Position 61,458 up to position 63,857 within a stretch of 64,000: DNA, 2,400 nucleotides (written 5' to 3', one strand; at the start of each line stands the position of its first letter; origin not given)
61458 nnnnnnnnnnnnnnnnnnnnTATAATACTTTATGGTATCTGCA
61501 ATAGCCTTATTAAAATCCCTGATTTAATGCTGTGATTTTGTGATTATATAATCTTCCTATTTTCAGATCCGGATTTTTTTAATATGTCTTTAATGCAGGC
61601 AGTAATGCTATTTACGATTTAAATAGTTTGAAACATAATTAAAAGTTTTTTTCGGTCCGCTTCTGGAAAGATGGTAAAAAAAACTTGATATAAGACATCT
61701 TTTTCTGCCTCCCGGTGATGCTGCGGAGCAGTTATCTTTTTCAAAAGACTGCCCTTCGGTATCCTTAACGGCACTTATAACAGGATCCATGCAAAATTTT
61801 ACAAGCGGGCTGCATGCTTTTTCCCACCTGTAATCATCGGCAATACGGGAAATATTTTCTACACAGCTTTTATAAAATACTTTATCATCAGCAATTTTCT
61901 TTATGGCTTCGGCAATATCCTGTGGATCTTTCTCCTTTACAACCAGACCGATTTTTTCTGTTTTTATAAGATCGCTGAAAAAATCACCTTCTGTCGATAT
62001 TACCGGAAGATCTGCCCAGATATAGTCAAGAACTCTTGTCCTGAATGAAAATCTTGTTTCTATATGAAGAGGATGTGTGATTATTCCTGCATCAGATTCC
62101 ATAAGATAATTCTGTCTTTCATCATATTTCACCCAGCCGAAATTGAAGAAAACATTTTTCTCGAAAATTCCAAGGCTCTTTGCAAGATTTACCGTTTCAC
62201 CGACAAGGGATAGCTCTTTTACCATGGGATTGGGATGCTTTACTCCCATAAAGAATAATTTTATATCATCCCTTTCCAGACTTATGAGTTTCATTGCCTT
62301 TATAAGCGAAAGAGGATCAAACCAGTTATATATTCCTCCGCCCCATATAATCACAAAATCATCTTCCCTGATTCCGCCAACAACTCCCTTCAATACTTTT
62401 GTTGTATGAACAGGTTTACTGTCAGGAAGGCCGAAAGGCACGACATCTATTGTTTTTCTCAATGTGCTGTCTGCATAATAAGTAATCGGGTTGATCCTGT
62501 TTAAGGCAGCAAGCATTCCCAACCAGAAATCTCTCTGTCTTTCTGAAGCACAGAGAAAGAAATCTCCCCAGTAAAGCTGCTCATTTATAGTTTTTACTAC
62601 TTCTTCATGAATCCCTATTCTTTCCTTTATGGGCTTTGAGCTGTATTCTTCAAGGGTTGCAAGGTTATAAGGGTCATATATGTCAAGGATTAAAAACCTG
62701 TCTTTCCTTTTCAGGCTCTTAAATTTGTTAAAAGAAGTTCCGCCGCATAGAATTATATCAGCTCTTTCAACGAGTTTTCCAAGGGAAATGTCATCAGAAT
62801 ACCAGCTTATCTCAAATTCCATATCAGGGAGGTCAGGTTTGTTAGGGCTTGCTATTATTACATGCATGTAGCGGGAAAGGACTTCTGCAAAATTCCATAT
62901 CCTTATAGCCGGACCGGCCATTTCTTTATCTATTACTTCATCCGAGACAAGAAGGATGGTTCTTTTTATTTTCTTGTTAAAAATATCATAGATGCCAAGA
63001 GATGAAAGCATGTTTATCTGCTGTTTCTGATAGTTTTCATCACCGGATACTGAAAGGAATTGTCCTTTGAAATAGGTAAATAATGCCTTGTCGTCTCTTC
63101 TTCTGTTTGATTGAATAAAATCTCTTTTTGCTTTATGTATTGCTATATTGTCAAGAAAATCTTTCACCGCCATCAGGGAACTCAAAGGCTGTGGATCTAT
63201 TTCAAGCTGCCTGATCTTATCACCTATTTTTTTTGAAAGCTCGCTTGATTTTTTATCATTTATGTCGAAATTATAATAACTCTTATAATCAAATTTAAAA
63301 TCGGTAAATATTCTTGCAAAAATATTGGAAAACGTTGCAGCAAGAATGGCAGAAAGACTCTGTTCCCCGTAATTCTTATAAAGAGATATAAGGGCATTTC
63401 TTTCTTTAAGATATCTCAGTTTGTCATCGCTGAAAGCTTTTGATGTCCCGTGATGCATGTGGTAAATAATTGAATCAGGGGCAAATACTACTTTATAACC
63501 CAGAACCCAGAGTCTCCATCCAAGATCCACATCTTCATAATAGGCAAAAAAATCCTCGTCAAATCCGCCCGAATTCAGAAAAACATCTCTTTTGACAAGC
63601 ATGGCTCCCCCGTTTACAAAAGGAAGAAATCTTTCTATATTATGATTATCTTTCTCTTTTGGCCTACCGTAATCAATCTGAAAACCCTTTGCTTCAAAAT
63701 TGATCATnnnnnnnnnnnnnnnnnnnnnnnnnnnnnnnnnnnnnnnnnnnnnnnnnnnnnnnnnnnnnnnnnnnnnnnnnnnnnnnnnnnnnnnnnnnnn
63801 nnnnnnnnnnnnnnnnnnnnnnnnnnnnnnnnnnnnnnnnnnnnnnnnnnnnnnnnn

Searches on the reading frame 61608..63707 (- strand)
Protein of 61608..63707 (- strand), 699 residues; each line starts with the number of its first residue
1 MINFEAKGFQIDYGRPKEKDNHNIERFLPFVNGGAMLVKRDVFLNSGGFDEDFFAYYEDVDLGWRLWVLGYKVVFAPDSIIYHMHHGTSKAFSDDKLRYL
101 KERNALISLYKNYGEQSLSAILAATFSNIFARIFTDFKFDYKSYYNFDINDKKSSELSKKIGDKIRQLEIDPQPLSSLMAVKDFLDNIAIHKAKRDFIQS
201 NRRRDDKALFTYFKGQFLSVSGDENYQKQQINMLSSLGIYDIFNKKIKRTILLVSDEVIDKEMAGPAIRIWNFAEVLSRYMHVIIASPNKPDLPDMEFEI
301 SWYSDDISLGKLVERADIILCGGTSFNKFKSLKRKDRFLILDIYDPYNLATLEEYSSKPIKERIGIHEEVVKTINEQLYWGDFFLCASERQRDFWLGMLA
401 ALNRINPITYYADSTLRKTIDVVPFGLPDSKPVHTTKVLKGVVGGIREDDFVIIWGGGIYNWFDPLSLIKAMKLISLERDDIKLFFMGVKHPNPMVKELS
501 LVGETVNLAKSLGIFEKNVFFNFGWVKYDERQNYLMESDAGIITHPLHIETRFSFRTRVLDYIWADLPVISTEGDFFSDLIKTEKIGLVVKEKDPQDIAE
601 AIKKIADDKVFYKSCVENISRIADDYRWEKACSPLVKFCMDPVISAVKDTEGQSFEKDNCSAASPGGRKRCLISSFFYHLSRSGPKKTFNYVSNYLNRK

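Call 20: search_protein_families(library=pfam, proteins=[window:61608-63707:-], max_evalue=0.001)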
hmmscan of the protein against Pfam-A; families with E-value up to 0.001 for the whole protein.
window:61608-63707:- (699 aa): 6 families
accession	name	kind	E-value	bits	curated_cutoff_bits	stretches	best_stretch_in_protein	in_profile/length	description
PF00534.26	Glycos_transf_1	-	1.5e-10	41.3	26.4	1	445-618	10-168/172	Glycosyl transferases group 1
PF13692.12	Glyco_trans_1_4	-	1.5e-09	38.7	27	1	453-608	4-142/142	Glycosyl transferases group 1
PF13632.12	Glyco_trans_2_3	-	2.2e-08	34.6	27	1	24-100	66-140/198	Glycosyl transferase family group 2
PF13641.12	Glyco_tranf_2_3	-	3.8e-06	27.5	27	1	28-98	156-226/230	Glycosyltransferase like family 2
PF10111.15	Glyco_tranf_2_2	-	0.00016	21.7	27.3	1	32-94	164-227/276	Glycosyltransferase like family 2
PF02709.20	Glyco_transf_7C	-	0.00093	19.2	23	0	32-86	20-77/78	N-terminal domain of galactosyltransferase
